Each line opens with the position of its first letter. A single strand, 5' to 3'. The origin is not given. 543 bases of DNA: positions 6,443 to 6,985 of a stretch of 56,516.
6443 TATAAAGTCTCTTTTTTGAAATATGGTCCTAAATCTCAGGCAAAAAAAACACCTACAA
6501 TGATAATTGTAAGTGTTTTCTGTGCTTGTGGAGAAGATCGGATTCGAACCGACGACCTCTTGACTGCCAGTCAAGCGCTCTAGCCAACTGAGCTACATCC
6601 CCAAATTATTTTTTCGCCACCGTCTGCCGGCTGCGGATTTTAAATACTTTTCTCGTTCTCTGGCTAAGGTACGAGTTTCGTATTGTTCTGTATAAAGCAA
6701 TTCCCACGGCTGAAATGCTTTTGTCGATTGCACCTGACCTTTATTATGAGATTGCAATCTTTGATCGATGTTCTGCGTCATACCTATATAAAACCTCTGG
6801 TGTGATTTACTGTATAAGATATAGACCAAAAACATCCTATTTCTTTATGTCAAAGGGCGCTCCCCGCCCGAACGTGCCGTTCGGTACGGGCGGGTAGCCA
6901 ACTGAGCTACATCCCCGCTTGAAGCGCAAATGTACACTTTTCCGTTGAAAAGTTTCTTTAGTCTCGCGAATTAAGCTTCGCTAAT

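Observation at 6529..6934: Minimal GIY-YIG nuclease cassette embedded in the 5' part of tRNA-Ala, with an exact 22-nt duplication of the tRNA 5' end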

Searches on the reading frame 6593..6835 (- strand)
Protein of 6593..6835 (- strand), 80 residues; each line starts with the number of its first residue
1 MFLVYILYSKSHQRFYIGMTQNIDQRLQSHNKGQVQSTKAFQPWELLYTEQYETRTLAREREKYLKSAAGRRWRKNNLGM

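Call 4: search_protein_families(library=pfam, proteins=[window:6596-6835:-], max_evalue=0.01)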
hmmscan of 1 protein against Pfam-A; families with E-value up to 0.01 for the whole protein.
seq(80 aa): 3 families
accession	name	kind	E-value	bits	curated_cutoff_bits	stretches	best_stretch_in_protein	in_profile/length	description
PF01541.30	GIY-YIG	-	2.4e-17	63.5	22.6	1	2-73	2-75/78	GIY-YIG catalytic domain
PF10544.15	T5orf172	-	1.5e-06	29.1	20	1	4-74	3-73/101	T5orf172 domain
PF13455.12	MUG113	-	0.0024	18.9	22.3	1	17-67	3-45/73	Meiotically up-regulated gene 113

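Call 5: search_protein_families(library=ncbifam, proteins=[window:6596-6835:-], max_evalue=0.01)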
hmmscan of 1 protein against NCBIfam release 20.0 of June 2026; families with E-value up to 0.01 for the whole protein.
seq(80 aa): 2 families
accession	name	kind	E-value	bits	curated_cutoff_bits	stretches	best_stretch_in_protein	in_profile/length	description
TIGR01453.1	grpIintron_endo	subfamily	0.0023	18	56.05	1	4-35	4-35/215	group I intron endonuclease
NF011261.0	PRK14667.1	equivalog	0.0081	14.7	818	1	4-39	19-53/567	excinuclease ABC subunit C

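Call 9: find_homologous_proteins(query=window:6596-6835:-)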
Query seq(80 aa) (80 aa): 233 proteins with E <= 0.001 among 233 candidates; the best 120 are listed.
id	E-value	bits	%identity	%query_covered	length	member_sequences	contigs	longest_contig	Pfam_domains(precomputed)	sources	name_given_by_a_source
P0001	1.2e-38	148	85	100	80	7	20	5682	PF01541.31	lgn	-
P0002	1.0e-32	129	98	78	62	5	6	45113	PF01541.31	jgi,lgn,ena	-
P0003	6.3e-32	126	97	78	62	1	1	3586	PF01541.31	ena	-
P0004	1.1e-31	126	69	100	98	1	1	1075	PF10544.16,PF01541.31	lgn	-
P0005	9.5e-31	123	69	100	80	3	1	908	PF10544.16,PF01541.31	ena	-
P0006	3.3e-30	121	69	100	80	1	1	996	PF10544.16,PF01541.31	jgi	-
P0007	3.0e-29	118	65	99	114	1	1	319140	PF01541.31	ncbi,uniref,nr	ncbi:GIY-YIG nuclease family protein [Xanthomarina sp. F1114]|uniref:GIY-YIG nuclease family protein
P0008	4.1e-29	117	64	100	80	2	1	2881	PF01541.31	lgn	-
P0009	4.2e-29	117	64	100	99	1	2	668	PF10544.16,PF01541.31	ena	-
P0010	6.5e-29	117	65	100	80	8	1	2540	PF01541.31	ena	-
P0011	1.1e-28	116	66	99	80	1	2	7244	PF10544.16,PF01541.31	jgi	jgi:putative endonuclease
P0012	2.3e-28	115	65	96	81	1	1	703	PF10544.16,PF01541.31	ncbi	-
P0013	3.5e-28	114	65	100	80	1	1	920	PF10544.16,PF01541.31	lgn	-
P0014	4.0e-28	114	63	100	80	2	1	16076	PF01541.31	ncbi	-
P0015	4.1e-28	114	65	99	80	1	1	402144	PF01541.31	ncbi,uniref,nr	ncbi:GIY-YIG nuclease family protein [Pontimicrobium aquaticum]|uniref:GIY-YIG nuclease family prote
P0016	4.9e-28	114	63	100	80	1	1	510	PF01541.31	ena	-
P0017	4.9e-28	114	64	100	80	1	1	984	PF01541.31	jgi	-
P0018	5.5e-28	114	62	99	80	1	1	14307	PF10544.16,PF01541.31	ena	-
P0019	5.7e-28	114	65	100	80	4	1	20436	PF01541.31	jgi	-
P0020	5.9e-28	114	63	100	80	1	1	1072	PF01541.31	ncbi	-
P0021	8.2e-28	113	63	99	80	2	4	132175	PF01541.31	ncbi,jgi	-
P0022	1.4e-27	113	62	99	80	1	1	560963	PF01541.31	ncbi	-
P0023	1.5e-27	112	63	99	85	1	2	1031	PF10544.16,PF01541.31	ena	-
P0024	1.6e-27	112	65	98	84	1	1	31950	PF10544.16,PF01541.31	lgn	-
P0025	1.6e-27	112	67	99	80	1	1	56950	PF01541.31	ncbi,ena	-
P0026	1.7e-27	112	64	100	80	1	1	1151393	PF10544.16,PF01541.31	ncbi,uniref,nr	ncbi:GIY-YIG nuclease family protein [Flavobacteriaceae bacterium XHP0103]|uniref:GIY-YIG nuclease f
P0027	1.8e-27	112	62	99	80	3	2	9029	PF01541.31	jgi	-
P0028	1.9e-27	112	62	99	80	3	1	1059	PF01541.31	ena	-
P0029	1.9e-27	112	63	98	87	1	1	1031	PF01541.31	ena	-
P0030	2.0e-27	112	63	99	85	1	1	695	PF10544.16,PF01541.31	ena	-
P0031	2.1e-27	112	62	99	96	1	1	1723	PF10544.16,PF01541.31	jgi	-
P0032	2.1e-27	112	63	98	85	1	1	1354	PF01541.31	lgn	-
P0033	2.3e-27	112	64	100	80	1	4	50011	PF01541.31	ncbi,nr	ncbi:MAG: GIY-YIG nuclease family protein [Flavobacteriaceae bacterium]|nr:GIY-YIG nuclease family p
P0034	2.8e-27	112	66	99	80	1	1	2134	PF10544.16,PF01541.31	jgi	jgi:putative endonuclease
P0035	3.0e-27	112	60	100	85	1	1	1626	PF01541.31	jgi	-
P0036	3.0e-27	112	61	100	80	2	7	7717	PF01541.31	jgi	-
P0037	3.2e-27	111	65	98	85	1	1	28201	PF01541.31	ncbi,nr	ncbi:MAG TPA: GIY-YIG nuclease family protein [Flavobacteriaceae bacterium]|nr:GIY-YIG nuclease fami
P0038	3.7e-27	111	59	100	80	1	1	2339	PF01541.31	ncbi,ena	-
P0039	5.5e-27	111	64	98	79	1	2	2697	PF10544.16,PF01541.31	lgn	-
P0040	5.6e-27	111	60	100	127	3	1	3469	PF01541.31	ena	-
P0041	6.0e-27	111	63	100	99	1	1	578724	PF01541.31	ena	-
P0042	7.0e-27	110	64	100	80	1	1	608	PF01541.31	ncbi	-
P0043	9.7e-27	110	62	95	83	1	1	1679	PF01541.31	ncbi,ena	-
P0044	1.1e-26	110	63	100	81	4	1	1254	PF01541.31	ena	-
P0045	1.2e-26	110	63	100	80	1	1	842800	PF10544.16,PF01541.31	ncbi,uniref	ncbi:GIY-YIG nuclease family protein [Spongiivirga sp. MCCC 1A20706]|uniref:GIY-YIG nuclease family 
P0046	1.2e-26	110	61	99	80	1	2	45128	PF01541.31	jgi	-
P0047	1.3e-26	110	65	99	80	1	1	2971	PF01541.31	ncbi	ncbi:MAG: GIY-YIG nuclease family protein [Marinirhabdus sp.]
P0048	1.3e-26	109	64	98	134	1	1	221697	PF01541.31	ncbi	-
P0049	1.4e-26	109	60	100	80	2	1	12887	PF01541.31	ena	-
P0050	1.5e-26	109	61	100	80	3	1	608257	PF01541.31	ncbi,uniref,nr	ncbi:GIY-YIG nuclease family protein [uncultured Gelidibacter sp.]|uniref:GIY-YIG nuclease family pr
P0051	2.0e-26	109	64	98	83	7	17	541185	PF01541.31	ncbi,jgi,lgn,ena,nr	ncbi:GIY-YIG nuclease family protein [Aequorivita sinensis]|nr:GIY-YIG nuclease family protein [Aequ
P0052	3.4e-26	108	59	100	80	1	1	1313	PF01541.31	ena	-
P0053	3.6e-26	108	60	98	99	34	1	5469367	PF01541.31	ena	-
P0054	3.7e-26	108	60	98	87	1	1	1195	PF01541.31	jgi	jgi:putative endonuclease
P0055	3.7e-26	108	62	98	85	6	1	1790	PF01541.31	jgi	-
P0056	4.7e-26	108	60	100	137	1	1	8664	PF01541.31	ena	-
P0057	5.2e-26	108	62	98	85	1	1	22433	PF10544.16,PF01541.31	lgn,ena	-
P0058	5.7e-26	107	63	98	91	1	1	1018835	PF10544.16,PF01541.31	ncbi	ncbi:GIY-YIG nuclease family protein [Flagellimonas sp. 2504JD4-2]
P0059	5.8e-26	107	62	98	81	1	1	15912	PF10544.16,PF01541.31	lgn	-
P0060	9.0e-26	107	59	98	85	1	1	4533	PF01541.31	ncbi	ncbi:MAG: GIY-YIG nuclease family protein [Flavobacteriaceae bacterium]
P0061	1.0e-25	107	59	98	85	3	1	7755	PF01541.31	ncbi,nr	ncbi:MAG: GIY-YIG nuclease family protein [Melioribacteraceae bacterium]|nr:GIY-YIG nuclease family 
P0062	1.0e-25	107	59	100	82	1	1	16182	PF10544.16,PF01541.31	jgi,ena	jgi:putative endonuclease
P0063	1.4e-25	106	62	98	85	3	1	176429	PF01541.31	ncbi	-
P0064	1.5e-25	106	62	98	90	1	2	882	PF01541.31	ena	-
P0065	1.5e-25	106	60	98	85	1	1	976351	PF10544.16,PF01541.31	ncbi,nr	ncbi:GIY-YIG nuclease family protein [Flavobacteriaceae bacterium R38]|nr:GIY-YIG nuclease family pr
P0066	1.5e-25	106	60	98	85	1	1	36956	PF01541.31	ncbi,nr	ncbi:MAG: GIY-YIG nuclease family protein [Flavobacteriaceae bacterium]|nr:GIY-YIG nuclease family p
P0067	1.6e-25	106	58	100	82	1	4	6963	PF10544.16,PF01541.31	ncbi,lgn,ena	-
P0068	1.6e-25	106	60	98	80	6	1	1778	PF10544.16,PF01541.31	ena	-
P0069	1.7e-25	106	60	98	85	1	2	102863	PF01541.31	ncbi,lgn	-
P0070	1.8e-25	106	59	100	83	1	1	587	PF10544.16,PF01541.31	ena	-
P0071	2.6e-25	105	62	95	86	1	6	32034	PF10544.16,PF01541.31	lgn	-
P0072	2.8e-25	105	63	98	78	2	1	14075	PF01541.31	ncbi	-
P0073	3.0e-25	105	59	100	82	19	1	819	PF01541.31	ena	-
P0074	3.7e-25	105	63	100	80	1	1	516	PF01541.31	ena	-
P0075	4.1e-25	105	58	99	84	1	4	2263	PF10544.16,PF01541.31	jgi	jgi:putative endonuclease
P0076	4.7e-25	105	61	100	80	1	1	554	PF01541.31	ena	-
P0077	4.9e-25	105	63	98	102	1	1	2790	PF01541.31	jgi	jgi:putative endonuclease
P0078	5.4e-25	104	55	100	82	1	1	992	PF01541.31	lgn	-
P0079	6.2e-25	104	56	100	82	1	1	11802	PF10544.16,PF01541.31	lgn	-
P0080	6.4e-25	104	59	98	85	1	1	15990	PF01541.31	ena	-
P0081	6.4e-25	104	60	98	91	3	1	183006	PF10544.16,PF01541.31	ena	-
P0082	6.9e-25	104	62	98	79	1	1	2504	PF01541.31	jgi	-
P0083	8.2e-25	104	58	98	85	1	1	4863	PF10544.16,PF01541.31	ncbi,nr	ncbi:MAG: GIY-YIG nuclease family protein [Pricia sp.]|nr:GIY-YIG nuclease family protein [Pricia sp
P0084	8.4e-25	104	58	98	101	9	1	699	PF01541.31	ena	-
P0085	9.6e-25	104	60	100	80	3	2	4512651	PF01541.31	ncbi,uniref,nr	ncbi:GIY-YIG nuclease family protein [Winogradskyella forsetii]|uniref:GIY-YIG nuclease family prote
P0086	9.7e-25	104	59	100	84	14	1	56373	PF01541.31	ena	-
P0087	9.8e-25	104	61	100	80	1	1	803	PF01541.31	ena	-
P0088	9.8e-25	104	62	98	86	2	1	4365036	PF10544.16,PF01541.31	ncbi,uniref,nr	ncbi:GIY-YIG nuclease family protein [Abyssalbus ytuae]|uniref:GIY-YIG nuclease family protein n=1 T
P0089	1.0e-24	104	58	99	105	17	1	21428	PF01541.31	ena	-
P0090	1.1e-24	103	59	100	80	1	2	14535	PF01541.31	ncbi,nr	ncbi:MAG: GIY-YIG nuclease family protein [Bacteroidia bacterium]|nr:GIY-YIG nuclease family protein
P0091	1.1e-24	103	60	94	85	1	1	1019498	PF10544.16,PF01541.31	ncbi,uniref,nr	ncbi:GIY-YIG nuclease family protein [Muricauda sp. CAU 1633]|uniref:GIY-YIG nuclease family protein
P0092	1.2e-24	103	60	98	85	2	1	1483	PF10544.16,PF01541.31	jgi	-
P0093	1.4e-24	103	62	98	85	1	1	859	PF10544.16,PF01541.31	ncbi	-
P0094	1.6e-24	103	62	98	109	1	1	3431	PF01541.31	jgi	jgi:putative endonuclease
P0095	1.7e-24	103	62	98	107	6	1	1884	PF01541.31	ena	-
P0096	1.7e-24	103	59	98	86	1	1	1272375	PF01541.31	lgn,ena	-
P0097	1.9e-24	103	59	98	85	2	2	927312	PF01541.31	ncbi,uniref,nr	ncbi:GIY-YIG nuclease family protein [Psychroflexus sp. CAK57W]|uniref:GIY-YIG nuclease family prote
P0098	2.2e-24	102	56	99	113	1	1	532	PF01541.31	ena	-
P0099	2.2e-24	102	59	98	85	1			PF10544.16,PF01541.31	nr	nr:GIY-YIG nuclease family protein [Allomuricauda sp.]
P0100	2.2e-24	102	61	96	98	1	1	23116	PF10544.16,PF01541.31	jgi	-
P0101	2.3e-24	102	59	98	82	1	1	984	PF01541.31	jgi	jgi:putative endonuclease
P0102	2.9e-24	102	62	98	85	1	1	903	PF01541.31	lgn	-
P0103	3.0e-24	102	56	99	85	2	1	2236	PF01541.31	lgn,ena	-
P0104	3.2e-24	102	61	94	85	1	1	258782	PF10544.16,PF01541.31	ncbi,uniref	ncbi:GIY-YIG nuclease family protein [Muricauda sp. ANG21]|uniref:GIY-YIG nuclease family protein n=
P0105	3.3e-24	102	57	99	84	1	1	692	PF01541.31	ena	-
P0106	3.5e-24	102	59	95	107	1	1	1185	PF01541.31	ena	-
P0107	3.6e-24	102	60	98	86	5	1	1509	PF01541.31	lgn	-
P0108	3.8e-24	102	59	98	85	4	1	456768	PF10544.16,PF01541.31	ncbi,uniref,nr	ncbi:GIY-YIG nuclease family protein [uncultured Aquimarina sp.]|uniref:GIY-YIG nuclease family prot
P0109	4.1e-24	102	59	98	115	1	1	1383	PF01541.31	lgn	-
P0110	4.5e-24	101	60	98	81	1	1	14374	PF01541.31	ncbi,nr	ncbi:MAG: GIY-YIG nuclease family protein [Flavobacteriaceae bacterium]|nr:GIY-YIG nuclease family p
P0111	4.6e-24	101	58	100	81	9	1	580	PF01541.31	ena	-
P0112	4.8e-24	101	59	100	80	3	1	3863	PF10544.16,PF01541.31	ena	-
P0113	4.8e-24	101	59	98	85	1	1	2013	PF01541.31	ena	-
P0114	5.7e-24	101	60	98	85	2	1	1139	PF01541.31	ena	-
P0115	6.1e-24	101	55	98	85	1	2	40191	PF01541.31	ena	-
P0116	6.2e-24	101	60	98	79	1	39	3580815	PF01541.31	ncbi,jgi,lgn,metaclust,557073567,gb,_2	jgi:putative endonuclease|metaclust:\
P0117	7.4e-24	101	55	100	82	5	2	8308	PF01541.31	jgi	jgi:putative endonuclease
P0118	9.4e-24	100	59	94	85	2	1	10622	PF01541.31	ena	-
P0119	1.2e-23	100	59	98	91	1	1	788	PF01541.31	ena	-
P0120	1.3e-23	100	59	98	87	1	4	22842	PF10544.16,PF01541.31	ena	-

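Call 11: find_related_loci(query=A1, collection=genome_contigs, flank=3000)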
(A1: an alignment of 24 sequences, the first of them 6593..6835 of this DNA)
Query A1 (80 aa) in genome_contigs; peptide patterns used: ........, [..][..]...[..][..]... (x = any residue, [..] = any of these).
599 stretches matched a pattern (row limit reached: there are more); 505 encode a relative of the query (tblastn E <= 1e-3); the best 80 are kept; 80 distinct loci.
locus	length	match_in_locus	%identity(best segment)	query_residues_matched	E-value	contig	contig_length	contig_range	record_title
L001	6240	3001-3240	65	1-80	9e-35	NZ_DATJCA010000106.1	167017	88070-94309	MAG: Gelidibacter sp. isolate SMAG_U15369 k141_24962, whole genome shotgun sequence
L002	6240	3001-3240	64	1-80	1e-34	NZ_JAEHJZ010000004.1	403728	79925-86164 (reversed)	Gelidibacter salicanalis strain PAMC21136 21136_contig_4, whole genome shotgun sequence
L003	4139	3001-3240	63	1-80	3e-34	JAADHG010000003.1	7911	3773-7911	MAG: Chlorobiota bacterium isolate M_MetaBat.167 contig-127_24326, whole genome shotgun sequence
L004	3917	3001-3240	64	1-80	2e-34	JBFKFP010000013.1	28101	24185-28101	MAG: Flavobacteriaceae bacterium isolate Mix_sand20.2022.06.Z.58 k141_3616007_length_28101_cov_12.0008, whole genome sho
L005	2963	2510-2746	63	1-79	8e-34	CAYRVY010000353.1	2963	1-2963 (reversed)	MAG TPA_asm: uncultured Flavobacteriaceae bacterium isolate SRP215229_co1_17 genome assembly, contig: NODE_28918_length_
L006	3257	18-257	64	1-80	5e-34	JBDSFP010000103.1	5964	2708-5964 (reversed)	MAG: Aquaticitalea sp. isolate cluster1_bin.230 k127_78841, whole genome shotgun sequence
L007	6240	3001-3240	63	1-80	1e-33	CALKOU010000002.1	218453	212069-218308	MAG: uncultured Flavobacteriaceae bacterium isolate S4_Bin_METABAT__332_1 genome assembly, contig: c_000002351941, whole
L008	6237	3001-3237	65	1-79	2e-33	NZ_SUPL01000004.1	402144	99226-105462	Pontimicrobium aquaticum strain CAU 1491 contig4, whole genome shotgun sequence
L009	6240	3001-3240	63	1-80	5e-33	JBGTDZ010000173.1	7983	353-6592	MAG: Aquaticitalea sp. isolate JTS-RE155 k141_3286470, whole genome shotgun sequence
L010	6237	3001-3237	62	1-79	4e-33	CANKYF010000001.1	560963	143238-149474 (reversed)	uncultured Flavobacteriaceae bacterium isolate 2-872.fasta genome assembly, contig: NODE_1, whole genome shotgun sequenc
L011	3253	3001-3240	63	1-80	5e-33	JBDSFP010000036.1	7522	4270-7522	MAG: Aquaticitalea sp. isolate cluster1_bin.230 k127_26018, whole genome shotgun sequence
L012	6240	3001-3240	61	1-80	2e-33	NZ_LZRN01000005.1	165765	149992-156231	Gelidibacter algens strain ACAM 536 contig00005, whole genome shotgun sequence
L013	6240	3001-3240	61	1-80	6e-33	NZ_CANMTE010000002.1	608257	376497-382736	Uncultured Gelidibacter sp. isolate 2B1513.fasta NODE_2, whole genome shotgun sequence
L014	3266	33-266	65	1-78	7e-33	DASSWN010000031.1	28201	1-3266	MAG TPA_asm: Flavobacteriaceae bacterium isolate SMAG_U624 k141_398779, whole genome shotgun sequence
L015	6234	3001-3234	64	1-78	8e-33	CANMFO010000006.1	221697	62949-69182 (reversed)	uncultured Flavobacteriaceae bacterium isolate 3-18-3Z.fasta genome assembly, contig: NODE_6, whole genome shotgun seque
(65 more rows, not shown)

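Call 27: search_solved_structures(query=A1, max_evalue=1, show_alignments=2)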
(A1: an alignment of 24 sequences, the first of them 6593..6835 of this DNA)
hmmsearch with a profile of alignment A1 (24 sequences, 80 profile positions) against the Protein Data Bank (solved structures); distinct sequences matched with E-value up to 1: 10.
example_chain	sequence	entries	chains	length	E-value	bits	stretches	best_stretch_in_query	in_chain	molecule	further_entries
1ywl_A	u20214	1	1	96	4.1e-07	33.4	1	3-67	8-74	Hypothetical UPF0213 protein EF2693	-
1zg2_A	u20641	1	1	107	1.2e-05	28.8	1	2-71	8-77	Hypothetical UPF0213 protein BH0048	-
7wme_A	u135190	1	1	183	0.0074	19.8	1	11-48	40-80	Structure-specific endonuclease subunit SLX1 homolog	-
6seh_C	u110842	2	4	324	0.01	19.3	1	1-48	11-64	Structure-specific endonuclease subunit SLX1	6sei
7cq2_A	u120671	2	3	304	0.021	18.3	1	2-58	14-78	Structure-specific endonuclease subunit SLX1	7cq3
4xlg_A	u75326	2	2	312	0.095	16.2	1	4-49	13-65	Structure-specific endonuclease subunit SLX1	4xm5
7cq4_A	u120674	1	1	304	0.097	16.2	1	3-58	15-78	Structure-specific endonuclease subunit SLX1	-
1iv8_A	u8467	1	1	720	0.11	16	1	8-56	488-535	MALTOOLIGOSYL TREHALOSE SYNTHASE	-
1x6f_A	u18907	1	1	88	0.42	14.2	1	29-67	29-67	Zinc finger protein 462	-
3dwd_A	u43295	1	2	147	0.89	13.1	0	44-74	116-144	ADP-ribosylation factor GTPase-activating protein 1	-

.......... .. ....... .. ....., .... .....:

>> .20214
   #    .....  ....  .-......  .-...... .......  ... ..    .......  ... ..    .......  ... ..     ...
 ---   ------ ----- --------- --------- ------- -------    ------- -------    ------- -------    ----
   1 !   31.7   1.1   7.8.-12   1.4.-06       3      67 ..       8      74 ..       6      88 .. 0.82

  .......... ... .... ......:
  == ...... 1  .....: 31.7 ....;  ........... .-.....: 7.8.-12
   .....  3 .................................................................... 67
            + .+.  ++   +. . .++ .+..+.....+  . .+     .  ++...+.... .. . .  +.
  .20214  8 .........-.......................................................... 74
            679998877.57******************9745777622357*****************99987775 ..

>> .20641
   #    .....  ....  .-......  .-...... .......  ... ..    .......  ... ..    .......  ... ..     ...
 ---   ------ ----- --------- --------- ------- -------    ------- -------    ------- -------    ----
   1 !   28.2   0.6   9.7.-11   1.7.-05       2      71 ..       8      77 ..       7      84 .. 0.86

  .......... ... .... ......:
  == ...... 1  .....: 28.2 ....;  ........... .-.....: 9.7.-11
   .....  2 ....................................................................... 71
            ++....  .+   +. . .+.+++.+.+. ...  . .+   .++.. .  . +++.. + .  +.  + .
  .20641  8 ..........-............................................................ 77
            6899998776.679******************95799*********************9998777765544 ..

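Call 40: find_related_loci(query=A1, collection=viral_contigs, flank=1500)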
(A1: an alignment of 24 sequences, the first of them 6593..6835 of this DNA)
Query A1 (80 aa) in viral_contigs; peptide patterns used: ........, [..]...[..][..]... (x = any residue, [..] = any of these).
13 stretches matched a pattern, but none encodes a relative of the query by tblastn (E <= 1e-3).

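Call 46: search_protein_families(library=padloc, proteins=[window:6593-6835:-], max_evalue=0.01)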
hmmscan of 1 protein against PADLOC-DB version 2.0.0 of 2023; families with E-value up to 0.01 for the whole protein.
window:6593-6835:- (80 aa): 4 families
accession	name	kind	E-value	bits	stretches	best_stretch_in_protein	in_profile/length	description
PDLC04923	PDC-S14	-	6.9e-05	20.1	1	4-41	73-110/320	-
PDLC04925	PDC-S14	-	7.2e-05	19.9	1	4-41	65-101/301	-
PDLC03975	UzuA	-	0.00034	18.4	1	4-35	159-190/277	-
PDLC04922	PDC-S14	-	0.0052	14.1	1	4-33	52-79/305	-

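Call 47: search_protein_families(library=phrogs, proteins=[window:6593-6835:-], max_evalue=0.001)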
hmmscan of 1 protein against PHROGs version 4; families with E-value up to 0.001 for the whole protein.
window:6593-6835:- (80 aa): 1 family
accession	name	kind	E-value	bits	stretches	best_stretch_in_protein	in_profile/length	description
phrog_16880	-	DNA, RNA and nucleotide metabolism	0.00058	20.8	1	2-34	7-39/162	endonuclease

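Call 59: search_dna_similar(query=window:6596-6835:-, collection=plasmids, mode=protein, max_evalue=0.001, max_rows=40, rows=spread)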
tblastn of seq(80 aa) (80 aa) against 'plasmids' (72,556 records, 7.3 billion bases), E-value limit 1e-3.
Records with a match: 2; places in all: 2; records where one place covers at least 80% of the query: 2.
Best place of each record, by identity: <60% 2.
By first word of the organism name: Azospirillum 1; Radiobacillus 1.
By predicted mobility (MOB-suite, as given by PLSDB): non-mobilizable 2.
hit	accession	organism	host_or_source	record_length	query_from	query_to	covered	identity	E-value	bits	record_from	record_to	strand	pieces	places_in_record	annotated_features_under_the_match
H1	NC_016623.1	Azospirillum lipoferum 4B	-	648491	2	66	81%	36.4%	3e-4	44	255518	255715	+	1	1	GIY-YIG nuclease family protein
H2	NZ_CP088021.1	Radiobacillus kanasensis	whole organism,desert soil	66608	4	72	86%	32.9%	7e-6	49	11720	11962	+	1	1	GIY-YIG nuclease family protein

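Call 67: predict_structure(alignment_id=A1)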
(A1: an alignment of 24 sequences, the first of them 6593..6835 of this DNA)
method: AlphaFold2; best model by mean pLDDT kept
length: 80 residues; sequences in the alignment: 24
mean_pLDDT: 95.5   pTM: 0.82
mean pLDDT of the five models: 95.5, 94.7, 94.5, 93.2, 92.1
residues with pLDDT >= 90: 77; 70-90: 2; 50-70: 1; < 50: 0
segments of 3 or more residues with pLDDT < 50: none
pLDDT, mean of each block of 10 residues (from residue 1): 96 95 97 95 96 98 97 89
secondary structure, 60 per line:
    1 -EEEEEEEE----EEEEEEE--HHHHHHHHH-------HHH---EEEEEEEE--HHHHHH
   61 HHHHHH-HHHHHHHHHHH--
elements in order: E2-9 E14-20 H23-31 E45-52 H55-66 H68-78
